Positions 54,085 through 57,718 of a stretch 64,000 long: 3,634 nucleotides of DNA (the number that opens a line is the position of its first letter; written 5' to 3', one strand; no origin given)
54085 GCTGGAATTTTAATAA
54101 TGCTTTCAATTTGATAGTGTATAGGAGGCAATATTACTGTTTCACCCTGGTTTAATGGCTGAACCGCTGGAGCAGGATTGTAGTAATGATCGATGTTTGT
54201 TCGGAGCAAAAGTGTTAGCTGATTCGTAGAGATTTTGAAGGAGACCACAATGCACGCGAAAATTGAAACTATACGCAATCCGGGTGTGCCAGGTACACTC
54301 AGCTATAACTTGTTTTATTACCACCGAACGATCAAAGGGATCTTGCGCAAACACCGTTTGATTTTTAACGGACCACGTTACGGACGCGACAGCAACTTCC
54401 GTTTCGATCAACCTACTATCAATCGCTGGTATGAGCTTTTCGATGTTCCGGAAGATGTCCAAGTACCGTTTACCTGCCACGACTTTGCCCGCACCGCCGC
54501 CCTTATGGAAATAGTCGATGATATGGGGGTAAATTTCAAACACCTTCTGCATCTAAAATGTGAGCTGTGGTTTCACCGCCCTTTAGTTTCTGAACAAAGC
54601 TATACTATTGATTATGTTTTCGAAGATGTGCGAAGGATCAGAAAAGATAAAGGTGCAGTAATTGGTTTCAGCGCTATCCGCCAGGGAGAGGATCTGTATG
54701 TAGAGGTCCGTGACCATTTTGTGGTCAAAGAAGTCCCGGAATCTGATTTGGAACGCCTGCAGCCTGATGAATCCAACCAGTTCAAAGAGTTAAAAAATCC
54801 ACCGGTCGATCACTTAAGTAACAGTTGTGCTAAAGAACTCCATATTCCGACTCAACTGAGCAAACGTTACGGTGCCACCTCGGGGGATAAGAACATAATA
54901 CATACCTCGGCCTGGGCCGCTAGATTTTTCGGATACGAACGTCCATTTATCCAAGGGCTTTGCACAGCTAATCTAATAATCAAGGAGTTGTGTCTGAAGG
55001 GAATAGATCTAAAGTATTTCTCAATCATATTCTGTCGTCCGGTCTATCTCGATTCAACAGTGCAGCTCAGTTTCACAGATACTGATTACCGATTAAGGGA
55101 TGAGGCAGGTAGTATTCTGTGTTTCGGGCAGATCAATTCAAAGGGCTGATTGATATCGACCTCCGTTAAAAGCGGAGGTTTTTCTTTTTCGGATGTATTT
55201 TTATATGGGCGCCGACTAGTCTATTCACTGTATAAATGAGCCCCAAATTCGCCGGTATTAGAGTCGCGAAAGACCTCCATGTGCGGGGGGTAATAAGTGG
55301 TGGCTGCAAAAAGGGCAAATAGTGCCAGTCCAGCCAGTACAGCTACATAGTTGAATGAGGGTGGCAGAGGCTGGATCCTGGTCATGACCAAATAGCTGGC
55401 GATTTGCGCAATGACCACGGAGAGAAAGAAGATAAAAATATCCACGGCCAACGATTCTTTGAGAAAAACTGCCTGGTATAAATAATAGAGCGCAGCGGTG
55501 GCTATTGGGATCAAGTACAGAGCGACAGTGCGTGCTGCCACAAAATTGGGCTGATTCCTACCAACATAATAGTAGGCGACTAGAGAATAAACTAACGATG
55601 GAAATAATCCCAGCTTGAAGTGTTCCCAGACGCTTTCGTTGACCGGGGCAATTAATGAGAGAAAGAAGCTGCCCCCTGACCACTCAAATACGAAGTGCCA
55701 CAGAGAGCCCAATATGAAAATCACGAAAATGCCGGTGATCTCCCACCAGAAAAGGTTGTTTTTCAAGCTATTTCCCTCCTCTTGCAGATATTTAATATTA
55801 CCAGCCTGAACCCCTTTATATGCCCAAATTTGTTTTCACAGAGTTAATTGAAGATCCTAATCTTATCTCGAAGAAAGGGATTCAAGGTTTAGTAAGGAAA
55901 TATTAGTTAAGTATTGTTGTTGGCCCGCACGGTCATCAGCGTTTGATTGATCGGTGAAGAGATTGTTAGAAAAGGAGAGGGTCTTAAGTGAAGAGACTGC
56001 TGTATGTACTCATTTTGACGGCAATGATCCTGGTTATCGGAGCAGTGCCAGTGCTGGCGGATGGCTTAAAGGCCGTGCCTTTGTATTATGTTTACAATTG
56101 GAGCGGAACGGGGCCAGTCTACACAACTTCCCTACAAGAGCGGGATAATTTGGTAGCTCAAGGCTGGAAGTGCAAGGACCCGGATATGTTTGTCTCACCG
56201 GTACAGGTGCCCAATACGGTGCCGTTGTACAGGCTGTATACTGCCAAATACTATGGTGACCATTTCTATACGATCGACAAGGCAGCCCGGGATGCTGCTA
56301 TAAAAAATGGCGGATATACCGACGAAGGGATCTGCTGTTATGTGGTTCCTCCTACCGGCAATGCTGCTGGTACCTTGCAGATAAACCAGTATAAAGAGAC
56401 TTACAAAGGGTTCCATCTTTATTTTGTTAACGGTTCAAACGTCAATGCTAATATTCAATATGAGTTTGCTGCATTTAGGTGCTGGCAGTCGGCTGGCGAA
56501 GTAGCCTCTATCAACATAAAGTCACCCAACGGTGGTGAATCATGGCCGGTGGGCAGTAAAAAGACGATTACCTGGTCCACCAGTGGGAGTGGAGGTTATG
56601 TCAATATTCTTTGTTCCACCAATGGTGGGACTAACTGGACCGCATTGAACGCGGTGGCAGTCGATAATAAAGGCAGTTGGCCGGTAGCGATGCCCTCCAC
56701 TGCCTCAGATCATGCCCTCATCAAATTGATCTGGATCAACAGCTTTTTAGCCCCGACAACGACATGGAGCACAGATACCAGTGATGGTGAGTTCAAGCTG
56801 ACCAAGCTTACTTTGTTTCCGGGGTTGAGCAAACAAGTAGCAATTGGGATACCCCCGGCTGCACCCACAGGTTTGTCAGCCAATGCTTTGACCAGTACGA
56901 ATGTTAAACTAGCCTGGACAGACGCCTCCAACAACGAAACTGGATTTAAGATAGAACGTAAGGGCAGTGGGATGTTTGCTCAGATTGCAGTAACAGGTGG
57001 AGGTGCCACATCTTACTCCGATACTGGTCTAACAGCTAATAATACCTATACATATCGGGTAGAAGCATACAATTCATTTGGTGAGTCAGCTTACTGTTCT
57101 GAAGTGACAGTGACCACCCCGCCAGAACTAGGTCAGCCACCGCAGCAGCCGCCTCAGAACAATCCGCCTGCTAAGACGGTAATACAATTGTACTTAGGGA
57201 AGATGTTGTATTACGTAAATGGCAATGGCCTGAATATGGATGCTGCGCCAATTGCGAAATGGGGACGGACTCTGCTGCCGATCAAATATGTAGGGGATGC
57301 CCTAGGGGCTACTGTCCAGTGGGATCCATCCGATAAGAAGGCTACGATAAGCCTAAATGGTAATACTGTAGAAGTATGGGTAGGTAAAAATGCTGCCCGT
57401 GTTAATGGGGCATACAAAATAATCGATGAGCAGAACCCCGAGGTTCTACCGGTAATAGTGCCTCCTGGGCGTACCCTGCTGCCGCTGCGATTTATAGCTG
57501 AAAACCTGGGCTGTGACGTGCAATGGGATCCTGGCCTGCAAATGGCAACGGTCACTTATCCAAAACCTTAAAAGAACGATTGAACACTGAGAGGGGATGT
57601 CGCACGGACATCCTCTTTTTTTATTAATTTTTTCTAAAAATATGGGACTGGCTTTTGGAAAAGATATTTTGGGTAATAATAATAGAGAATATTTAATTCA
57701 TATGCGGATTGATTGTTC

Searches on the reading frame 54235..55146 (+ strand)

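Call 43: search_protein_families(library=pfam, proteins=[window:54235-55146:+], max_evalue=0.0001)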
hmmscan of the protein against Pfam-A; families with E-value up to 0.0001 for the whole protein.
window:54235-55146:+ (304 aa): 1 family
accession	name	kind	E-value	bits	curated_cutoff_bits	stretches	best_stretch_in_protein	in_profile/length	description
PF01575.25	MaoC_dehydratas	-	7.6e-09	35.7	27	1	202-289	16-108/123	MaoC like domain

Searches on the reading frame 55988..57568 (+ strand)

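Call 43: search_protein_families(library=pfam, proteins=[window:55988-57568:+], max_evalue=0.0001)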
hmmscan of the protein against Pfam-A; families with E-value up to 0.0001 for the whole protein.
window:55988-57568:+ (527 aa): 3 families
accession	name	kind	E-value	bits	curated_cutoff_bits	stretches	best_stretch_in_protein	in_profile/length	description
PF07833.16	Cu_amine_oxidN1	-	2.1e-29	102.1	24.2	1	409-517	1-103/108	Copper amine oxidase N-terminal domain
PF18885.6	DUF5648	-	6.9e-21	75.3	25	1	28-120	44-134/134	Domain of unknown function (DUF5648)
PF00041.27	fn3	-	1.1e-09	38.8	25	1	292-372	2-80/84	Fibronectin type III domain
